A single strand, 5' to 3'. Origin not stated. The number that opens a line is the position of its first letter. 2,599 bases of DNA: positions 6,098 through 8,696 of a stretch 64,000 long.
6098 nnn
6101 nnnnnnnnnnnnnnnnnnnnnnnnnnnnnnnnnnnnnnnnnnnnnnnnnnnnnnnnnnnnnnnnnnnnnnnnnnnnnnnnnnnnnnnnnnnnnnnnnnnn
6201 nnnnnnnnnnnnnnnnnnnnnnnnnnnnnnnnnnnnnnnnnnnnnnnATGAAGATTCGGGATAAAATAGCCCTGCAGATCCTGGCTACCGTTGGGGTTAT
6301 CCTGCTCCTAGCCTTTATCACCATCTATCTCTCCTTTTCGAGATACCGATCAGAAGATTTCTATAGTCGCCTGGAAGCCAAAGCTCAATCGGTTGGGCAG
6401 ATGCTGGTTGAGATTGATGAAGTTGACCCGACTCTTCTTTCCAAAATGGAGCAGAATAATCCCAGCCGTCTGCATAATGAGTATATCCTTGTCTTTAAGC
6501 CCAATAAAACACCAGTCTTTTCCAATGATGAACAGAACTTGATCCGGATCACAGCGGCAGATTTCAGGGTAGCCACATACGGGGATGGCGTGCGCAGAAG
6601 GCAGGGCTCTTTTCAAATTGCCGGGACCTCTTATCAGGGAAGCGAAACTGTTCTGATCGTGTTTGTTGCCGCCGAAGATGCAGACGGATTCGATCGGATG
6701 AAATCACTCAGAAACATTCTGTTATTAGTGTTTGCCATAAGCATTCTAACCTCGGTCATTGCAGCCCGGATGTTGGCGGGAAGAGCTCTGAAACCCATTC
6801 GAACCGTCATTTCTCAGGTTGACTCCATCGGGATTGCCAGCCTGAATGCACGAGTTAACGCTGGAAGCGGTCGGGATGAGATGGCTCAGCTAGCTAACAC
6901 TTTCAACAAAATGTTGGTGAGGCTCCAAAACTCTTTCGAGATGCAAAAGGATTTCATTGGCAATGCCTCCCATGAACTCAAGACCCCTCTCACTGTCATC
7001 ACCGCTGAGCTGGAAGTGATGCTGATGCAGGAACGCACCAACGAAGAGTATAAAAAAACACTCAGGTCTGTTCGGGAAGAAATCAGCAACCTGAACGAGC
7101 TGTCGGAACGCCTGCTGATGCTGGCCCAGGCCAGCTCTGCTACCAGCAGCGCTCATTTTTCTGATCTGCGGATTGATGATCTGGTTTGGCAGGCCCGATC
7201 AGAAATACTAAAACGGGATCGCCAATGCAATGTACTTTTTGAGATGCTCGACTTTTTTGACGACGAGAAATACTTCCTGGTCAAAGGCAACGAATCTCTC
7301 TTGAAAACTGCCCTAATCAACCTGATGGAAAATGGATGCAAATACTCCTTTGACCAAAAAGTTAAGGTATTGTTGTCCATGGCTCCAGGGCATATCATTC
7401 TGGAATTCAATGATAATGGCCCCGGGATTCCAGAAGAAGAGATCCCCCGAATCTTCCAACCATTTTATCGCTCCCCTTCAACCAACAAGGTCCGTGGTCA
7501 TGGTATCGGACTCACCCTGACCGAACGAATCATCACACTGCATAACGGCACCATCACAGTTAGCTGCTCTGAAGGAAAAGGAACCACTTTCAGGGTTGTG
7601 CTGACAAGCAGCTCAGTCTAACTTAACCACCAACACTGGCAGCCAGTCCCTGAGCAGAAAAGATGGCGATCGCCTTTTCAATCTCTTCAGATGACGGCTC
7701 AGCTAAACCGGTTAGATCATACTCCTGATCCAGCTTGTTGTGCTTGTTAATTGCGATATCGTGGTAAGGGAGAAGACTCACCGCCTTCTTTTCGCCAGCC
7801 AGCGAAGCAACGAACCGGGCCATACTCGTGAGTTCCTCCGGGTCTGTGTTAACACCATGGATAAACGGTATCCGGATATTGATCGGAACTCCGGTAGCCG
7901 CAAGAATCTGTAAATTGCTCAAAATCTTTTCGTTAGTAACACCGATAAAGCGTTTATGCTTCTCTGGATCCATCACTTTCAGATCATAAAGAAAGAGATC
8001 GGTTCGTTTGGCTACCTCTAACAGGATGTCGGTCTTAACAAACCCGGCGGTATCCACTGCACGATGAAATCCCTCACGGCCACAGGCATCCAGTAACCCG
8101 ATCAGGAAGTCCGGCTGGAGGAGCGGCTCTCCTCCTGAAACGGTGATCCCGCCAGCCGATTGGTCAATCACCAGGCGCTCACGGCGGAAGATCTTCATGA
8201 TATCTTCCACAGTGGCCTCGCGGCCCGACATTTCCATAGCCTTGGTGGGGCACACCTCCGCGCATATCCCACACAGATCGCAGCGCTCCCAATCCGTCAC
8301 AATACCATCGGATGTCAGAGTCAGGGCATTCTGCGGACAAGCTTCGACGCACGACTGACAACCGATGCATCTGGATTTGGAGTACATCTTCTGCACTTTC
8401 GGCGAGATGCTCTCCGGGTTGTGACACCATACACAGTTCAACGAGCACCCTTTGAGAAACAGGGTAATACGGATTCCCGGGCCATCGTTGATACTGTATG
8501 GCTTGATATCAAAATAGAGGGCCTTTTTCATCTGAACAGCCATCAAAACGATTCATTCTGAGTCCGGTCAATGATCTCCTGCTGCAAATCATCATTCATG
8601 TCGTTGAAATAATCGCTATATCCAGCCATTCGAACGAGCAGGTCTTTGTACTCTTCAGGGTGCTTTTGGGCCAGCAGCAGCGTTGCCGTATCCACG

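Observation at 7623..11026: Context-less glycyl-radical enzyme and activase with unassigned substrate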

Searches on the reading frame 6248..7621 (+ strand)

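Call 5: search_protein_families(library=pfam, proteins=[window:6248-7621:+])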
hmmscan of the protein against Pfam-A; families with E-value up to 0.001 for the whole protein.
window:6248-7621:+ (457 aa): 3 families
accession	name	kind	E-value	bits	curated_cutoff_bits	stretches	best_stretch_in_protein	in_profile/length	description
PF02518.31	HATPase_c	-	3.5e-26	92.3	26.4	1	347-452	1-107/111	Histidine kinase-, DNA gyrase B-, and HSP90-like ATPase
PF00512.31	HisKA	-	2e-13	50.6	26.9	1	233-296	2-64/66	His Kinase A (phospho-acceptor) domain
PF00672.30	HAMP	-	3e-09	37.5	25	1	176-227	2-52/53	HAMP domain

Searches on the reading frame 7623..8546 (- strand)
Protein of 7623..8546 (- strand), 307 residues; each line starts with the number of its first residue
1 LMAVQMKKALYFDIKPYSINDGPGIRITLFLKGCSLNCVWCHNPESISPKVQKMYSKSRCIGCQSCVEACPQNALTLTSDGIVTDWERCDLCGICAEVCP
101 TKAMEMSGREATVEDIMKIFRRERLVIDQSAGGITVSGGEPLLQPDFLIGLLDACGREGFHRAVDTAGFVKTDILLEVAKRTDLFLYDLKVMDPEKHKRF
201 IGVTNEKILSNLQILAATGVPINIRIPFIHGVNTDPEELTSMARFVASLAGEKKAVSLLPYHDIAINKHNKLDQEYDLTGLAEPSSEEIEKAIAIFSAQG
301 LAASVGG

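Call 5: search_protein_families(library=pfam, proteins=[window:7623-8546:-])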
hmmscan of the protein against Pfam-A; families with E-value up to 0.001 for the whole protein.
window:7623-8546:- (307 aa): 12 families
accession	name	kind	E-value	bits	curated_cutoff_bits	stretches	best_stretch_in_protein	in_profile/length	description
PF04055.27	Radical_SAM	-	1.4e-17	64.8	29.5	1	30-239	3-162/166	Radical SAM superfamily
PF00037.32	Fer4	-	6.9e-16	57.8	21.1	2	56-76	4-24/24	4Fe-4S binding domain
PF13353.11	Fer4_12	-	2e-12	48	22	1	21-175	2-98/137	4Fe-4S single cluster domain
PF12838.12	Fer4_7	-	1.1e-11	45.5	27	2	59-103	1-52/52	4Fe-4S dicluster domain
PF13484.11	Fer4_16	-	3.8e-09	37.6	30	2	88-109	1-21/66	4Fe-4S double cluster binding domain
PF12797.12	Fer4_2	-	8.2e-09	35.3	24.5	2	55-71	5-21/22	4Fe-4S binding domain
PF12837.12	Fer4_6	-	2.7e-08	33.8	25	1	87-103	7-23/24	4Fe-4S binding domain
PF13187.11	Fer4_9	-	3.7e-08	33.7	27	1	59-104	1-52/52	4Fe-4S dicluster domain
PF14697.11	Fer4_21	-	6.7e-08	33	35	1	57-106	5-59/59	4Fe-4S dicluster domain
PF13237.11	Fer4_10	-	2.1e-07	31.2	25.5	1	55-100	4-53/53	4Fe-4S dicluster domain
PF12800.12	Fer4_4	-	6.4e-06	26.5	24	0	58-72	2-16/17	4Fe-4S binding domain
PF13459.11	Fer4_15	-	0.00029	21.9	22.4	0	82-103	1-22/66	4Fe-4S single cluster domain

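Call 6: search_protein_families(library=ncbifam, proteins=[window:7623-8546:-])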
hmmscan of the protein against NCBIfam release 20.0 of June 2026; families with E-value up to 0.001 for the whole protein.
window:7623-8546:- (307 aa): 94 families (the best 25 are shown)
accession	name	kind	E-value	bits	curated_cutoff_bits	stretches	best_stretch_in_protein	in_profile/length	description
NF043069.1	T4HPD_activ_SAM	equivalog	8.9e-103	343.8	425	1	11-307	4-299/299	trans-4-hydroxy-L-proline dehydratase activase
TIGR02494.1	PFLE_PFLC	subfamily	2.1e-97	325.9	174.35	1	12-298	2-291/293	glycyl-radical enzyme activating protein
TIGR04395.1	cutC_activ_rSAM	equivalog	1.5e-85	287.2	360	1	7-301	3-302/309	choline TMA-lyase-activating enzyme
NF048010.1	SfplDhtActHpsHDes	equivalog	1.1e-77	260.8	430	1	7-290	4-292/298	(2S)-3-sulfopropanediol dehydratase activating enzyme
NF033719.1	ind_deCO2_activ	equivalog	2.2e-76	257.1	425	1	10-302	2-299/302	indoleacetate decarboxylase activase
NF033717.2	HPDL_rSAM_activ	equivalog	5.8e-74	249.1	420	1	7-306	2-306/311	4-hydroxyphenylacetate decarboxylase activase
NF048008.1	SfplDhtActHpfHKleb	equivalog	1.3e-69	234.8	500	1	12-306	3-306/308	(2S)-3-sulfopropanediol dehydratase activating enzyme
TIGR04003.1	rSAM_BssD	equivalog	2.7e-61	207.5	496.45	1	13-307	5-308/314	[benzylsuccinate synthase]-activating enzyme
NF007483.0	PRK10076.1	equivalog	7.5e-61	205.8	326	2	88-307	75-292/292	[formate-C-acetyltransferase]-activating enzyme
TIGR02493.1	PFLA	equivalog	3.2e-56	190.3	231.75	2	92-297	29-233/235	pyruvate formate-lyase-activating protein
TIGR04041.1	activase_YjjW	hypoth_equivalog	2.5e-52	178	250.2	1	14-271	7-248/276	YjjW family glycine radical enzyme activase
NF008356.0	PRK11145.1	equivalog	8.5e-47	159.5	375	2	107-301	47-242/246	pyruvate formate lyase 1-activating protein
TIGR02495.1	NrdG2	equivalog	1.4e-18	66.9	131.15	2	102-247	38-181/193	anaerobic ribonucleoside-triphosphate reductase activating protein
TIGR02491.1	NrdG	equivalog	1.2e-12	48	126.1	1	11-58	2-49/154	anaerobic ribonucleoside-triphosphate reductase activating protein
NF009053.0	PRK12387.1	subfamily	3.6e-12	46.4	204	1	54-113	34-100/180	formate hydrogenlyase complex iron-sulfur subunit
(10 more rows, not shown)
